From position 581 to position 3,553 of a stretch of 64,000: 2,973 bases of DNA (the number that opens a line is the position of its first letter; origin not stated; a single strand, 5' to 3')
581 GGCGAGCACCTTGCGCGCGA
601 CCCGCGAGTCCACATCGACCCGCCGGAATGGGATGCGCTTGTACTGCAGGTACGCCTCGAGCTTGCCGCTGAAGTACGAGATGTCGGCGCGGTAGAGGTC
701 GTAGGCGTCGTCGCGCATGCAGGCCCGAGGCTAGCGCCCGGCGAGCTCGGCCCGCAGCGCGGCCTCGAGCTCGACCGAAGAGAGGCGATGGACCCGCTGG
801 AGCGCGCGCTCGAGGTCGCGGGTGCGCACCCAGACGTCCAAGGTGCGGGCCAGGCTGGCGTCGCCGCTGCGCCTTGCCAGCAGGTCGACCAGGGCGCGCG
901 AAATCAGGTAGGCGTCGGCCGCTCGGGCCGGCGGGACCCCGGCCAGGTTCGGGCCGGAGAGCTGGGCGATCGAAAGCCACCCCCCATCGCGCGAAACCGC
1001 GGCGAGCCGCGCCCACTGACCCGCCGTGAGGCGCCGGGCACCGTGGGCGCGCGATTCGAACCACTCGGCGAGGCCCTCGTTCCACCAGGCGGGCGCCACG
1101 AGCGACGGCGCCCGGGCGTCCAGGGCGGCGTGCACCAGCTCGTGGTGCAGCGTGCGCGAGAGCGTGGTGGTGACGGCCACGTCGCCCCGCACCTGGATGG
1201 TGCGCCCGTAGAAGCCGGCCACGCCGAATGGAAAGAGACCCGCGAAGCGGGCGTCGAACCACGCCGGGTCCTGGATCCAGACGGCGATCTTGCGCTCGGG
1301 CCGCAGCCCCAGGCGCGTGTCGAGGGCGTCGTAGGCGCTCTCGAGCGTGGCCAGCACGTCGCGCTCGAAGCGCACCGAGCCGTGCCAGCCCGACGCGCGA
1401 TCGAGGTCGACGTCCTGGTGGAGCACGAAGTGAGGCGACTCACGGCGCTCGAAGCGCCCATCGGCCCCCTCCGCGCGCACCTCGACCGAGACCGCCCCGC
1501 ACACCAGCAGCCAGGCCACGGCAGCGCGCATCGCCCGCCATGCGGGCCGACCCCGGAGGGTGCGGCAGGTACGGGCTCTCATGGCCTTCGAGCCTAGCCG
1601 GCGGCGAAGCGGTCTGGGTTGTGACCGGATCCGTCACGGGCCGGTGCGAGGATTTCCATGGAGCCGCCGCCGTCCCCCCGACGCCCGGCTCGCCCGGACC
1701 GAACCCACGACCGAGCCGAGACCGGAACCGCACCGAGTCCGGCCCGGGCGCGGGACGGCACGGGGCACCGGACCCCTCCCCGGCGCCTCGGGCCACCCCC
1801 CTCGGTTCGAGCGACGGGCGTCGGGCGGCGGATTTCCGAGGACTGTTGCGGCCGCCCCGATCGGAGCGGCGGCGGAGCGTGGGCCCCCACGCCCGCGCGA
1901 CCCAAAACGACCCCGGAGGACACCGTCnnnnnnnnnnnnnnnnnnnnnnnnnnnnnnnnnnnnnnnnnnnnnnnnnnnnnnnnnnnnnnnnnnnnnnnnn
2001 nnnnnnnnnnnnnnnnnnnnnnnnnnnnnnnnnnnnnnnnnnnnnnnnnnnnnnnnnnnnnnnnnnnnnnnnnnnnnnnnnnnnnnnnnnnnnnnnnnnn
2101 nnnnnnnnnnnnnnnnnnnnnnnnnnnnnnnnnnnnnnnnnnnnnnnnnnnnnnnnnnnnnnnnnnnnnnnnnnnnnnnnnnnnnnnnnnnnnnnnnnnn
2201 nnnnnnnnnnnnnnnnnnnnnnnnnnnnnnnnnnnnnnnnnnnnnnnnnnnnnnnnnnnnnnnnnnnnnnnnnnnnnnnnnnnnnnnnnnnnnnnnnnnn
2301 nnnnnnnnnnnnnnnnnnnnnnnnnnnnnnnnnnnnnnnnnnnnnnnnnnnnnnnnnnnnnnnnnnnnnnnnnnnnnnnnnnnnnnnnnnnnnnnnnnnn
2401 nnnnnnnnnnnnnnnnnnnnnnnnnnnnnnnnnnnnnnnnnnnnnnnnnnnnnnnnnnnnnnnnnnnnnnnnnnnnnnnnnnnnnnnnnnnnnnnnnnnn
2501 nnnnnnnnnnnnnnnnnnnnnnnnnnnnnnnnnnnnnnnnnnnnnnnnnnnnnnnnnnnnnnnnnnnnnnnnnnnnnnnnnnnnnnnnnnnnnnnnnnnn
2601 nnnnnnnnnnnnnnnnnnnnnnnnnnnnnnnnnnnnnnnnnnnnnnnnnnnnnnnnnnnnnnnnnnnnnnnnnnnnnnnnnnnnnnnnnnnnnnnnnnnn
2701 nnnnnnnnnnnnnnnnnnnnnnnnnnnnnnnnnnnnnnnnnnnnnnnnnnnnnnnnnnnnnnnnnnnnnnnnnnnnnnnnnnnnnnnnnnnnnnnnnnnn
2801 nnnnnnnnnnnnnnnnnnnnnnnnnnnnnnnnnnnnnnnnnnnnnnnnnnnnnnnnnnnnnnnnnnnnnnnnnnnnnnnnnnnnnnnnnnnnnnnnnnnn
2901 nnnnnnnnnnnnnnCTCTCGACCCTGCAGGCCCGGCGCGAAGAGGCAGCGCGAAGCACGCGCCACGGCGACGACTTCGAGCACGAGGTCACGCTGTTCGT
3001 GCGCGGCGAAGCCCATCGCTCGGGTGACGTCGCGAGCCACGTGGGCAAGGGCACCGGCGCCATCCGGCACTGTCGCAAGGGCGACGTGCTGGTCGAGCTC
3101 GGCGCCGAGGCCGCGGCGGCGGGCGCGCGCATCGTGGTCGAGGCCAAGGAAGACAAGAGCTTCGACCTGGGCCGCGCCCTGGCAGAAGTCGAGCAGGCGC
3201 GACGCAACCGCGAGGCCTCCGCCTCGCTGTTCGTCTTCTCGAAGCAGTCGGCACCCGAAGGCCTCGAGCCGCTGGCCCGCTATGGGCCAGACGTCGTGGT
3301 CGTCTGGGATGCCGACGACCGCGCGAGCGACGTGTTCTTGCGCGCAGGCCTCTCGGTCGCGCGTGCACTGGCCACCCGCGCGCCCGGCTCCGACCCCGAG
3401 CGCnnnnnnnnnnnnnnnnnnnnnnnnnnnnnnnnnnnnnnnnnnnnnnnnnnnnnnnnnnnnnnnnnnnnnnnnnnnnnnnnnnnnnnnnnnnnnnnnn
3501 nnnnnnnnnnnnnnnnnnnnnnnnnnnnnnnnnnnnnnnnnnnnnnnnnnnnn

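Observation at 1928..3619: Orphan coiled-coil protein with a thrice-repeated EFSLD...ALSRL motif and a PD-(D/E)xK-like C-terminal core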

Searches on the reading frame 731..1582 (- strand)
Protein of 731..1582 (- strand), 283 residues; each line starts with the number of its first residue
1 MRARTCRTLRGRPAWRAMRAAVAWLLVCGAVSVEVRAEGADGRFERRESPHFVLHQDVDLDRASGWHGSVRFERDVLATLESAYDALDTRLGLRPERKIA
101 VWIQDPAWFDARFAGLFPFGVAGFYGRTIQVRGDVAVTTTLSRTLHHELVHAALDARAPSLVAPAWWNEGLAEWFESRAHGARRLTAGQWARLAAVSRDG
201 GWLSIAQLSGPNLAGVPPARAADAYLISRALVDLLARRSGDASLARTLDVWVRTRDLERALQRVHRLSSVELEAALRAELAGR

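Call 50: search_protein_families(library=pfam, proteins=[window:731-1582:-], max_evalue=0.001)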
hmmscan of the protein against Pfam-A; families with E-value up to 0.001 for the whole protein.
window:731-1582:- (283 aa): 0 families

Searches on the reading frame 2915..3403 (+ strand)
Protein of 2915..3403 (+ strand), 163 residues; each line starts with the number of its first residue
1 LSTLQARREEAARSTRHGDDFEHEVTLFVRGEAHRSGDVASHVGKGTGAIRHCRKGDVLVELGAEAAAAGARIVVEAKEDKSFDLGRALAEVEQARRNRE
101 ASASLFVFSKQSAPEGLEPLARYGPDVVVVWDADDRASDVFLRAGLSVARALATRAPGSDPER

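Call 23: search_protein_families(library=phrogs, proteins=[window:2915-3403:+], max_evalue=1)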
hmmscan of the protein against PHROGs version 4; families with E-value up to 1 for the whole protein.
window:2915-3403:+ (163 aa): 0 families

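Call 31: predict_structure(alignment_id=A2)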
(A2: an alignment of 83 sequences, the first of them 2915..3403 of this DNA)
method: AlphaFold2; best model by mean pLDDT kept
length: 163 residues; sequences in the alignment: 83
mean_pLDDT: 88.3   pTM: 0.82
mean pLDDT of the five models: 88.3, 88.2, 87.7, 86.7, 86.2
residues with pLDDT >= 90: 126; 70-90: 11; 50-70: 17; < 50: 9
segments of 3 or more residues with pLDDT < 50: none
pLDDT, mean of each block of 10 residues (from residue 1): 50 57 96 97 91 95 93 97 96 97 98 96 98 95 98 74 44
secondary structure, 60 per line:
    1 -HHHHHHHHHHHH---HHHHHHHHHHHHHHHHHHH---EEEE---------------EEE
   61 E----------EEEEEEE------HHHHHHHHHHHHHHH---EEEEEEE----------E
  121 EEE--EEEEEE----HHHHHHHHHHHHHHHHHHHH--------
elements in order: H2-13 H17-35 E39-42 E58-61 E72-78 H85-99 E103-109 E120-123 E126-131 H136-155

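Call 35: fold_search(model_id=the predicted structure, library=pdb)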
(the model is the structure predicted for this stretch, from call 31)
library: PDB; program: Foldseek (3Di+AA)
matches with E <= 10: 403; with E <= 0.001: 0
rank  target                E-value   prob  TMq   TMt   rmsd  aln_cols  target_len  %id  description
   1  6ut7_G                8.3e-03  0.99  0.48  0.21   5.0       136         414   14  Fitted model for the tetradecameric assembly of Thermococcus gammatolerans McrB AAA+ hexamers with bound McrC (released 2020-10-21)
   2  3dnx                  1.1e-02  0.85  0.36  0.40  14.5       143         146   19  SPO1766 protein of unknown function from Silicibacter pomeroyi. (released 2008-09-02)
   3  6r0j_MODEL_1_A        1.2e-02  0.41  0.27  0.26  10.8       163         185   15  The N-terminal domain of rhomboid protease YqgP (released 2020-01-08)
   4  6ut6_G                4.4e-02  0.87  0.48  0.26   6.1       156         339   10  Cryo-EM structure of the Escherichia coli McrBC complex (released 2020-10-21)
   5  7edb_A                8.3e-02  0.75  0.42  0.22  10.7       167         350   11  EcoT38I restriction endonuclease complexed with DNA (released 2022-03-16)
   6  7e8r                  1.2e-01  0.28  0.32  0.17  13.8       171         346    9  EcoT38I restriction endonuclease (released 2022-03-02)
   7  7edb_B                1.8e-01  0.44  0.40  0.21   9.1       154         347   13  EcoT38I restriction endonuclease complexed with DNA (released 2022-03-16)
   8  6hz4_M                1.9e-01  0.57  0.48  0.27   6.0       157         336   10  Structure of McrBC without DNA binding domains (one half of the full complex) (released 2019-07-24)
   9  7xyo_A                2.0e-01  0.41  0.26  0.10   8.4        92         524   11  Crystal Structure of a M61 aminopeptidase family member from Myxococcus fulvus (released 2023-06-07)
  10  9nl2_A                2.2e-01  0.28  0.34  0.07   9.3       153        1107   12  Structure of R2 retrotransposon protein from Platysternon megacephalum initiating target-primed reverse transcription (released 2025-06-18)
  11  7vsr_M                2.5e-01  0.57  0.48  0.30   6.0       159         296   11  Structure of McrBC (stalkless mutant) (released 2023-02-15)
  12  9bgk_F                2.5e-01  0.41  0.40  0.07   4.9       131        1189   11  Structure of V.cholera DdmDE (2D:1E) in complex with DNA (released 2024-10-23)
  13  1bam                  2.5e-01  0.23  0.28  0.23  10.1       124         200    9  STRUCTURE OF RESTRICTION ENDONUCLEASE BAMHI PHASED AT 1.95 ANGSTROMS RESOLUTION BY MAD ANALYSIS (released 1995-02-27)
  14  9khv_A                2.6e-01  0.44  0.42  0.08   5.7       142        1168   12  Structure of DdmD dimer with ssDNA without nucleotide (released 2025-02-19)
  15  4f0p_C                2.6e-01  0.35  0.42  0.19   9.2       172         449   14  MspJI Restriction Endonuclease - P31 Form (released 2012-08-08)
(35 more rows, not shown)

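Call 43: fold_search(model_id=the predicted structure, library=viral)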
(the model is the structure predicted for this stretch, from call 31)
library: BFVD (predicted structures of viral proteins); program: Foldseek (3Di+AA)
matches with E <= 10: 441; with E <= 0.001: 2
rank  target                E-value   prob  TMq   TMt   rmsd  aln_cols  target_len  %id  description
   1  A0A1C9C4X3            1.3e-04  1.00  0.62  0.21   3.9       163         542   14  Uncharacterized protein [Heterosigma akashiwo virus 01]
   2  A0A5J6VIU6            2.3e-04  1.00  0.61  0.28   4.4       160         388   14  Uncharacterized protein [Megaviridae environmental sample]
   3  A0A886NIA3            6.4e-03  1.00  0.51  0.29   5.6       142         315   11  (no name in the UniProt tables at hand)
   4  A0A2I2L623            6.4e-03  0.95  0.43  0.29  11.6       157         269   10  Mrr-like domain-containing protein [Orpheovirus IHUMI-LCC2]
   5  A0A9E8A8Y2            7.3e-03  0.95  0.36  0.30   8.2       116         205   17  (no name in the UniProt tables at hand)
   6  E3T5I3                9.4e-03  0.99  0.47  0.23   7.4       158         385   11  Restriction endonuclease type IV Mrr domain-containing protein [Cafeteria roenbergensis virus (strain BV-PW1)]
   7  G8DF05                1.1e-02  0.95  0.36  0.17   4.8       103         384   14  (no name in the UniProt tables at hand)
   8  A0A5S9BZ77            1.1e-02  0.87  0.34  0.23  16.3       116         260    9  DNA methyltransferase [Tenacibaculum phage PTm1]
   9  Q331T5                1.2e-02  0.91  0.40  0.32   8.2       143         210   13  (no name in the UniProt tables at hand)
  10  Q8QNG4                1.4e-02  0.60  0.34  0.14  11.0       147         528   15  EsV-1-115 [Ectocarpus siliculosus virus 1 (isolate New Zealand/Kaikoura/1988)]
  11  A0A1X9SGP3            1.7e-02  0.57  0.33  0.29  16.1       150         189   17  (no name in the UniProt tables at hand)
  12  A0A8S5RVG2            2.2e-02  0.47  0.31  0.26  11.0       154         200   14  PD-(D/E)XK nuclease superfamily protein [Siphoviridae sp. ctHip2]
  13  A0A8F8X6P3            2.3e-02  0.96  0.51  0.24   8.2       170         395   12  (no name in the UniProt tables at hand)
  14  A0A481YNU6            3.0e-02  0.96  0.45  0.34   4.1       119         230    6  Putative DNA-directed RNA polymerase subunit 5 [Pithovirus LCDPAC02]
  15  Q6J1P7                3.6e-02  0.89  0.37  0.24   5.5       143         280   17  Gp30 [Burkholderia phage BcepC6B]
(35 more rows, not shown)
